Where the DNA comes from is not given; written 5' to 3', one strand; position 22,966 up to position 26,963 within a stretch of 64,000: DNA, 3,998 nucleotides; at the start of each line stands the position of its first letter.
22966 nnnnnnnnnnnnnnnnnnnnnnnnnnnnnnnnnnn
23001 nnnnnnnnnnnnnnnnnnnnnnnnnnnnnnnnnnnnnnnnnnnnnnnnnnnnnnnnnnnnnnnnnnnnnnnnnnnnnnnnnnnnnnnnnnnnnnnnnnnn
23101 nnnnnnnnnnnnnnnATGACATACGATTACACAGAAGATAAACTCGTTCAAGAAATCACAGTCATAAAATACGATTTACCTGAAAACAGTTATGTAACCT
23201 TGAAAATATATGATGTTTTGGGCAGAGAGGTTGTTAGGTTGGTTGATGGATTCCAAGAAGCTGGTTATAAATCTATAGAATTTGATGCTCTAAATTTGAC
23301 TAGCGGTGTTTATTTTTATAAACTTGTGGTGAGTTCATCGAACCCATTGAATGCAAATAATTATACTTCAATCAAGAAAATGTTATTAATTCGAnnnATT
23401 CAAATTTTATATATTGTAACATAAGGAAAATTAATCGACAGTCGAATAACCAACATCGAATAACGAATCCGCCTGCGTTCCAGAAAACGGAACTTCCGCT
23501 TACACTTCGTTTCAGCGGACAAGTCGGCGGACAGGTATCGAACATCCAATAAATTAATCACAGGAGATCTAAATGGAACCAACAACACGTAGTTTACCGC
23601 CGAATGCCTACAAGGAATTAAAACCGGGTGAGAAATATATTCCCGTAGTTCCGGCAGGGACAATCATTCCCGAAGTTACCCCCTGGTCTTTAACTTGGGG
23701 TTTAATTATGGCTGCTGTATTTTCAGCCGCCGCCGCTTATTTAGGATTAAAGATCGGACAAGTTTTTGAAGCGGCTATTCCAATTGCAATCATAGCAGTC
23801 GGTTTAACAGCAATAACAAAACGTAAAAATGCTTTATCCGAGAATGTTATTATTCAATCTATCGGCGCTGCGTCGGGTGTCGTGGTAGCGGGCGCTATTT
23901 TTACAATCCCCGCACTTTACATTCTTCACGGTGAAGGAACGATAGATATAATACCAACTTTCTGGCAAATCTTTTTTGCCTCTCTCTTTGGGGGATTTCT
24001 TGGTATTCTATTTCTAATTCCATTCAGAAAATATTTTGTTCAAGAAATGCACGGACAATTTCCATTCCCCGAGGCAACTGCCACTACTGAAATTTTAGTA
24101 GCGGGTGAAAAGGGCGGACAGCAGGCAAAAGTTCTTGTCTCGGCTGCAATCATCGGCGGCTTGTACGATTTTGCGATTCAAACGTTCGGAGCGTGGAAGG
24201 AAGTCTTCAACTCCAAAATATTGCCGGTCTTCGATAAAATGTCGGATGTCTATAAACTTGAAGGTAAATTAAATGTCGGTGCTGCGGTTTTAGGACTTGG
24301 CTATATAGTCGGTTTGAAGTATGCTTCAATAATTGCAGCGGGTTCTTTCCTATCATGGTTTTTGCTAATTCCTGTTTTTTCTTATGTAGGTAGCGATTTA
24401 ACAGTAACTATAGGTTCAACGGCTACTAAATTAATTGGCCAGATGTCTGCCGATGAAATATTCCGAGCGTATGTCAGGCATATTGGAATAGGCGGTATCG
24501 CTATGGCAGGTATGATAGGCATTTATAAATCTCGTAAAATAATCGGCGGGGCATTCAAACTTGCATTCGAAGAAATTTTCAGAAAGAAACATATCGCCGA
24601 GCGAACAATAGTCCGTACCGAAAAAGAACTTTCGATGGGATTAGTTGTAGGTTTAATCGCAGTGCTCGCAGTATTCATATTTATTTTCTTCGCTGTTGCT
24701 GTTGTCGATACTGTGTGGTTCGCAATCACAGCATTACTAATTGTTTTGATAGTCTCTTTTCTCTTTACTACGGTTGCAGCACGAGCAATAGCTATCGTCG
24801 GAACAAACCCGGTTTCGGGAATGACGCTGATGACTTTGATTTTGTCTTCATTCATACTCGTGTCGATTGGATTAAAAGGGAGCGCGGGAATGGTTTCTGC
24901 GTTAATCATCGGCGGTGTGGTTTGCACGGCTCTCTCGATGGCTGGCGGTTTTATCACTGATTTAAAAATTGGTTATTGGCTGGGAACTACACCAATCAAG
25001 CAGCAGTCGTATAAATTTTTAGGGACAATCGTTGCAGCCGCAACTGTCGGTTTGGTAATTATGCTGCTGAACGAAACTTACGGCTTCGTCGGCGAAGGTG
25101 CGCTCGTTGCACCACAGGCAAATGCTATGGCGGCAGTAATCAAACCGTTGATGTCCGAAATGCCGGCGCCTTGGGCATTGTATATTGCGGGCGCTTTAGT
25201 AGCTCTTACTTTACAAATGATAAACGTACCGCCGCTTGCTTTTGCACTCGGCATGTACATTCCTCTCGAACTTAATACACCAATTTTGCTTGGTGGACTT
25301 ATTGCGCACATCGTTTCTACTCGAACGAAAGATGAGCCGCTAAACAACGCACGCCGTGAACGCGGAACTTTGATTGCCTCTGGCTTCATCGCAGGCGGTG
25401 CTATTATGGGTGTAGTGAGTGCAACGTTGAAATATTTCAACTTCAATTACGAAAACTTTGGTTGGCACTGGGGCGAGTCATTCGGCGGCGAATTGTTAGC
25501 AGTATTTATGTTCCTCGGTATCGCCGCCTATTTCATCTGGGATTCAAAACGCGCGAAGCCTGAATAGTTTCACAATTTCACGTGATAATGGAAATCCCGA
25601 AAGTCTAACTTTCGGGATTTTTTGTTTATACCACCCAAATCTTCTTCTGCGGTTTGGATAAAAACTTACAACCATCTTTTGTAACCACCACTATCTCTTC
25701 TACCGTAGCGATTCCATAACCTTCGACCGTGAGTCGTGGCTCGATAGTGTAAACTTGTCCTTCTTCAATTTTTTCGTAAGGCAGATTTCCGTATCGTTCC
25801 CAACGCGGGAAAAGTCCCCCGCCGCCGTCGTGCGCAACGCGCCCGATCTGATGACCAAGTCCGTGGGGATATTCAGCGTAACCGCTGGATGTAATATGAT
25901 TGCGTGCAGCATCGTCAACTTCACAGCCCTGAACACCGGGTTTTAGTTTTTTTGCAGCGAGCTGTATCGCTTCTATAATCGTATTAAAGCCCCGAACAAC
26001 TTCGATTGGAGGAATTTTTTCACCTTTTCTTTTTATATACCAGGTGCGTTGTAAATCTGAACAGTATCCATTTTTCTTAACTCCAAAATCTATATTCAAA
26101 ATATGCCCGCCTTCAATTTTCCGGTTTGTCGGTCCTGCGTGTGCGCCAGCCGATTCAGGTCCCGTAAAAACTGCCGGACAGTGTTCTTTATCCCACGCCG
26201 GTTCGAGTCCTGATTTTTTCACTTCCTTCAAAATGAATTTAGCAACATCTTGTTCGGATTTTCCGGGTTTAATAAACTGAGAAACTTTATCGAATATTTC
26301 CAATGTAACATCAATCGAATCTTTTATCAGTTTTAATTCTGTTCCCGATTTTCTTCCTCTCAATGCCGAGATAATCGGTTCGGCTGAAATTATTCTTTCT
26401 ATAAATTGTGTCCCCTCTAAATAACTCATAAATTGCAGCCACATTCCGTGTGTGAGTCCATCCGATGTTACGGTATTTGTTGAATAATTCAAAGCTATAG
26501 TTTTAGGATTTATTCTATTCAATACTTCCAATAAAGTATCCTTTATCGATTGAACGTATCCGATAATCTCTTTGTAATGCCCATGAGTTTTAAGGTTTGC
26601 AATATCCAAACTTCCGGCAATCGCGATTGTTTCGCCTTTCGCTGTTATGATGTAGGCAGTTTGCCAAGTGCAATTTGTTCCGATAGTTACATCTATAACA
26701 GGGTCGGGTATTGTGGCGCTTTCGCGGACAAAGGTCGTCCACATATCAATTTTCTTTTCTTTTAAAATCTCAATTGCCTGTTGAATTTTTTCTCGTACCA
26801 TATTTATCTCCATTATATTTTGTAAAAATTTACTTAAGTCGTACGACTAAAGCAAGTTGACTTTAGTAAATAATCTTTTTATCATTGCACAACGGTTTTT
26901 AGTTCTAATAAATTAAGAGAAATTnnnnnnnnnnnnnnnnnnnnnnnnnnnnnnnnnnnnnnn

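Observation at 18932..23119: Giant GHKL-ATPase/DUF3883 protein, a candidate defense gene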

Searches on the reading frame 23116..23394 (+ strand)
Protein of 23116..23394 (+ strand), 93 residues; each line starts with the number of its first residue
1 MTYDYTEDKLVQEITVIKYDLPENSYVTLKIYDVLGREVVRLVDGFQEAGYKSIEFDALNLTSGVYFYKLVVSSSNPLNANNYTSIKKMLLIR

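Call 8: search_protein_families(library=pfam, proteins=[window:23116-23394:+], max_evalue=0.001)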
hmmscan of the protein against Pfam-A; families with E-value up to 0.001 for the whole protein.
window:23116-23394:+ (93 aa): 1 family
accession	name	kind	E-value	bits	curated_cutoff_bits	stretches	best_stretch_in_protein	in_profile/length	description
PF18962.6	Por_Secre_tail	-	2.4e-06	28.2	27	1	15-72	10-64/75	Secretion system C-terminal sorting domain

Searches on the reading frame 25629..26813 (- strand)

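Call 8: search_protein_families(library=pfam, proteins=[window:25629-26813:-], max_evalue=0.001)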
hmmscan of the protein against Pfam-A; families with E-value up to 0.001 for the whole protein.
window:25629-26813:- (395 aa): 1 family
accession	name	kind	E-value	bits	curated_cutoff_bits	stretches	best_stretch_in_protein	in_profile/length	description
PF00557.29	Peptidase_M24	-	6.5e-44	150.6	23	1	162-379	2-208/208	Metallopeptidase family M24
